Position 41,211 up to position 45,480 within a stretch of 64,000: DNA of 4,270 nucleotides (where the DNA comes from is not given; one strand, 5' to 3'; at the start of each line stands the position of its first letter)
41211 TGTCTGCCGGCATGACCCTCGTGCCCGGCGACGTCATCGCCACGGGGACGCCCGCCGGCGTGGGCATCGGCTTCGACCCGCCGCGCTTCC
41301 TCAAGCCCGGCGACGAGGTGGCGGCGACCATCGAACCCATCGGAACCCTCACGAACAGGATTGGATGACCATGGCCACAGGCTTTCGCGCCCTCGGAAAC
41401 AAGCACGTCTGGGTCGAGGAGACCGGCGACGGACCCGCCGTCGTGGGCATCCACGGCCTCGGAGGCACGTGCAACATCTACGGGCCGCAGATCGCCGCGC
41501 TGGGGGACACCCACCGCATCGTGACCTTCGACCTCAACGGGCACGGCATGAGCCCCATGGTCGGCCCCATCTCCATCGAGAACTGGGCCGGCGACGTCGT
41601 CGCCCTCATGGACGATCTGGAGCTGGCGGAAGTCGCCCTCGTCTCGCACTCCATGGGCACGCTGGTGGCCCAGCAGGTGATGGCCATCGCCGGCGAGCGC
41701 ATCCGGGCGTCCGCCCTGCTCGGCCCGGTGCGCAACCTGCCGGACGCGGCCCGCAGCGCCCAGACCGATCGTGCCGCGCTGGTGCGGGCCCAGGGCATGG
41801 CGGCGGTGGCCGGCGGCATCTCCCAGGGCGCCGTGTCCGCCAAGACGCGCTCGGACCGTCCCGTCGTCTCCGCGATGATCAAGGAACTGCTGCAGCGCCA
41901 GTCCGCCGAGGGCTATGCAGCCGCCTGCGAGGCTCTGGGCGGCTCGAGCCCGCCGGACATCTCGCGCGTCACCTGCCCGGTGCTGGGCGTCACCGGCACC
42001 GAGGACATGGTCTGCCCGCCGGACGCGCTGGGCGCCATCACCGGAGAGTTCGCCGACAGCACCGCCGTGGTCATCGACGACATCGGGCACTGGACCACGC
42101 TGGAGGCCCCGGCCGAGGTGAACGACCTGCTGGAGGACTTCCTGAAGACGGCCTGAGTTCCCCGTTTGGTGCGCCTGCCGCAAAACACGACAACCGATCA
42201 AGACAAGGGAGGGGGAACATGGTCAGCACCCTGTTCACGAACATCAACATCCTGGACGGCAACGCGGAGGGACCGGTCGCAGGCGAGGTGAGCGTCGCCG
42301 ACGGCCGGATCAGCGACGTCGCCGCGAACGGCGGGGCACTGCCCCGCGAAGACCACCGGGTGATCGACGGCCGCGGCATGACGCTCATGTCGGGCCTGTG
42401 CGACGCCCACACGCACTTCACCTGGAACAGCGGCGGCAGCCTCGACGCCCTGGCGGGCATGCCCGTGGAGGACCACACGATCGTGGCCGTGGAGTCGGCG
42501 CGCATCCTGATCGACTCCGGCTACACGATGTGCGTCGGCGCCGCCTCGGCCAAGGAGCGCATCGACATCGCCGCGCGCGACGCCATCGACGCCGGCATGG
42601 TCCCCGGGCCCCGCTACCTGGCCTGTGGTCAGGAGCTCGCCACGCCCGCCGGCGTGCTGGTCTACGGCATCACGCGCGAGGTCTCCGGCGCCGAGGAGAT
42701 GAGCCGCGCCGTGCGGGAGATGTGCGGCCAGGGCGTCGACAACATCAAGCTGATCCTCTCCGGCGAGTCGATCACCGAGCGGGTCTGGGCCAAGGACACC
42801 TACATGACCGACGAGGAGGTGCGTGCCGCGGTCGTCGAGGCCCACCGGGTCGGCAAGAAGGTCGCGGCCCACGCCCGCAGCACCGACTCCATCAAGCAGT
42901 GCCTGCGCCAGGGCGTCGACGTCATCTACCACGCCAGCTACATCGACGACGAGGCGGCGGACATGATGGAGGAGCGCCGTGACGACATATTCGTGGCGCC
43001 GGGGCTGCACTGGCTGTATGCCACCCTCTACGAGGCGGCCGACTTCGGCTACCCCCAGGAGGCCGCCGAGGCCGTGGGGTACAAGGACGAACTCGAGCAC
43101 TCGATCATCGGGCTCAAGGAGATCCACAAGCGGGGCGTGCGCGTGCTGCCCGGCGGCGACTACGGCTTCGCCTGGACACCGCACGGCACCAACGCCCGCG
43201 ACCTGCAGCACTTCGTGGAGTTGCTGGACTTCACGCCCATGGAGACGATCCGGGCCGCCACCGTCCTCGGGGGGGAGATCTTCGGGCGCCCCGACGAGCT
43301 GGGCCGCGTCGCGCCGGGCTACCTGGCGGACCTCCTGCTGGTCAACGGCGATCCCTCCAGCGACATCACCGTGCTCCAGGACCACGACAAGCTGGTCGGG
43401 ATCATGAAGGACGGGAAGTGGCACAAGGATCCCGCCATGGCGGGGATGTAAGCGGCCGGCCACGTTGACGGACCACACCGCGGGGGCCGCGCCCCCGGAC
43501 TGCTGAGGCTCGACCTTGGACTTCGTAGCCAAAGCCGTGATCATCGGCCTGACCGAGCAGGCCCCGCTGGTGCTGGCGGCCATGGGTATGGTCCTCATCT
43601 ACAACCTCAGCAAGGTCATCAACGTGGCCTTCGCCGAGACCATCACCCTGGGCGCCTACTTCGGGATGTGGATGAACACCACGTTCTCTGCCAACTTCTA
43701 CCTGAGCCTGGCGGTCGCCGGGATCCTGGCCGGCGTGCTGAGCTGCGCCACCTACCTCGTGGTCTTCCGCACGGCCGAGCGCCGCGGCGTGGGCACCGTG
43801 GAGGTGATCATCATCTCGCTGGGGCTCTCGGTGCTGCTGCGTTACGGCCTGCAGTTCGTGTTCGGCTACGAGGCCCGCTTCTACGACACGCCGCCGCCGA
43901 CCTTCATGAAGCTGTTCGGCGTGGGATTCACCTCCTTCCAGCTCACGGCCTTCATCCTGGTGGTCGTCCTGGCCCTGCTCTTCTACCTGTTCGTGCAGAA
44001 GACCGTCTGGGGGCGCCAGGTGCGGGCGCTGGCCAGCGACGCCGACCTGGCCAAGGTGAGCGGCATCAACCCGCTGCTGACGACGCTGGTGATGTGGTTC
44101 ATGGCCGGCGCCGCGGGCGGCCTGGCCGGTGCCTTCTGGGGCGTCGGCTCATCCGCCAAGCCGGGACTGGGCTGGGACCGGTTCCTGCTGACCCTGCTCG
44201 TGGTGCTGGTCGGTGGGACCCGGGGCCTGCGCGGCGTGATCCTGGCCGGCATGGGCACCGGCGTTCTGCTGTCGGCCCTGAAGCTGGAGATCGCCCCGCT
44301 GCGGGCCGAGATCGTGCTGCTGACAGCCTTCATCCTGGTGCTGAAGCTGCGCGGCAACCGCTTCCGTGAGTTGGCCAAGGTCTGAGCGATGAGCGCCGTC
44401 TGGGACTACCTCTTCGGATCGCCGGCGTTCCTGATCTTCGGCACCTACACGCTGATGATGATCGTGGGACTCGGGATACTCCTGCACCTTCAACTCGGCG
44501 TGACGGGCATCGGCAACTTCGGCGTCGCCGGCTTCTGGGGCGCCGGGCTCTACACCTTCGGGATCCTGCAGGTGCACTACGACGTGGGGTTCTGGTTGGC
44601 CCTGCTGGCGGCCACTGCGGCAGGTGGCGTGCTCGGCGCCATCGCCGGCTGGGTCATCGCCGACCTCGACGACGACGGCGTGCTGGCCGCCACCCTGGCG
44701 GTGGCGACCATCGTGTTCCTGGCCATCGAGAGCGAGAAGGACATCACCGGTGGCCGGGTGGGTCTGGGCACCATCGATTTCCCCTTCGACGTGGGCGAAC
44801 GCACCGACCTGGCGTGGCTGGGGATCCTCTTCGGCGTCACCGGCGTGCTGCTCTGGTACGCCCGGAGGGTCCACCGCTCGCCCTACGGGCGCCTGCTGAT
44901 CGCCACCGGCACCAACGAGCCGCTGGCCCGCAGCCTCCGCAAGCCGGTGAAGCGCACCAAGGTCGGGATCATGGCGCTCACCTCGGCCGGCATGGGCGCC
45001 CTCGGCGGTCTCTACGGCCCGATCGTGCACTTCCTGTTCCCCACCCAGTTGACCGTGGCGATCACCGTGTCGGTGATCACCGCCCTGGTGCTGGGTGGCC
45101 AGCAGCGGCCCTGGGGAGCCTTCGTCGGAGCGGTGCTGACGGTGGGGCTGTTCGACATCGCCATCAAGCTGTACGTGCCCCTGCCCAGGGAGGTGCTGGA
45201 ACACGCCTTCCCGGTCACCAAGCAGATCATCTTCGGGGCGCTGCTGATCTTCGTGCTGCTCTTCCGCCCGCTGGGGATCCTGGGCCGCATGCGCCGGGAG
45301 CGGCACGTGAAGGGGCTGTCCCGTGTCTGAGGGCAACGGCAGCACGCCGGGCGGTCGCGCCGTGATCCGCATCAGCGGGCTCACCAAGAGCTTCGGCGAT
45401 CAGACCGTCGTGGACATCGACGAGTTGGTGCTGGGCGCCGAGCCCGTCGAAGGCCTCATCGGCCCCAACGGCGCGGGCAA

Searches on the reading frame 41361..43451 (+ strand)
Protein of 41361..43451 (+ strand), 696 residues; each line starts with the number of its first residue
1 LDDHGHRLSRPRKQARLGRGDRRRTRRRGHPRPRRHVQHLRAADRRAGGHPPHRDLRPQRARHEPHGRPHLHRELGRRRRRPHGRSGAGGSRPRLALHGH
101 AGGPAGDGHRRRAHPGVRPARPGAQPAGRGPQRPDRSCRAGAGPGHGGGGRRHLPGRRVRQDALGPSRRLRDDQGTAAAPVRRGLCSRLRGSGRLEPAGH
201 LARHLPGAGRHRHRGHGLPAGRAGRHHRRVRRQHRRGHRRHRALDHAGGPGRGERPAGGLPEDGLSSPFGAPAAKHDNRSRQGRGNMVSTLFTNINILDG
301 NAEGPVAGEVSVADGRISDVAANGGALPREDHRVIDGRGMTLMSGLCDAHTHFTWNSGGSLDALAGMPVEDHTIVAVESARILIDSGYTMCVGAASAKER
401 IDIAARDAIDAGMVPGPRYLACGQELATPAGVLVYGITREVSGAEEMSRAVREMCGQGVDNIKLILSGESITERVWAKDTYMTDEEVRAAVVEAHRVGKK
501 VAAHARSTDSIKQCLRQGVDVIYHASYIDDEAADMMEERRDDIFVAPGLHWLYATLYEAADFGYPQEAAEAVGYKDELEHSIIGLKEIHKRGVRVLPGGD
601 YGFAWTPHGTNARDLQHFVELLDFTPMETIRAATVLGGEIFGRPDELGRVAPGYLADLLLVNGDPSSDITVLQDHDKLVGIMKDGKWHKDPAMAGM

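Call 44: search_protein_families(library=pfam, proteins=[window:41361-43451:+], max_evalue=0.001)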
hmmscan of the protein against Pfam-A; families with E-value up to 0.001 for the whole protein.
window:41361-43451:+ (696 aa): 2 families
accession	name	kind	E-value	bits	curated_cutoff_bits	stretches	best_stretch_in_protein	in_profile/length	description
PF01979.26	Amidohydro_1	-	4.4e-27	95.7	25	1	342-687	2-344/345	Amidohydrolase family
PF07969.17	Amidohydro_3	-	2.1e-09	37.9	29.7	1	458-666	229-449/472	Amidohydrolase family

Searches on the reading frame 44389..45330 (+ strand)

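Call 44: search_protein_families(library=pfam, proteins=[window:44389-45330:+], max_evalue=0.001)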
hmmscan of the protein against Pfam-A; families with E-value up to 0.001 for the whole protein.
window:44389-45330:+ (313 aa): 1 family
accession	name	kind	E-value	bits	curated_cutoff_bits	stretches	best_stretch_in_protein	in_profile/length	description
PF02653.21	BPD_transp_2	-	6e-30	104.7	26.8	1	18-290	7-269/269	Branched-chain amino acid transport system / permease component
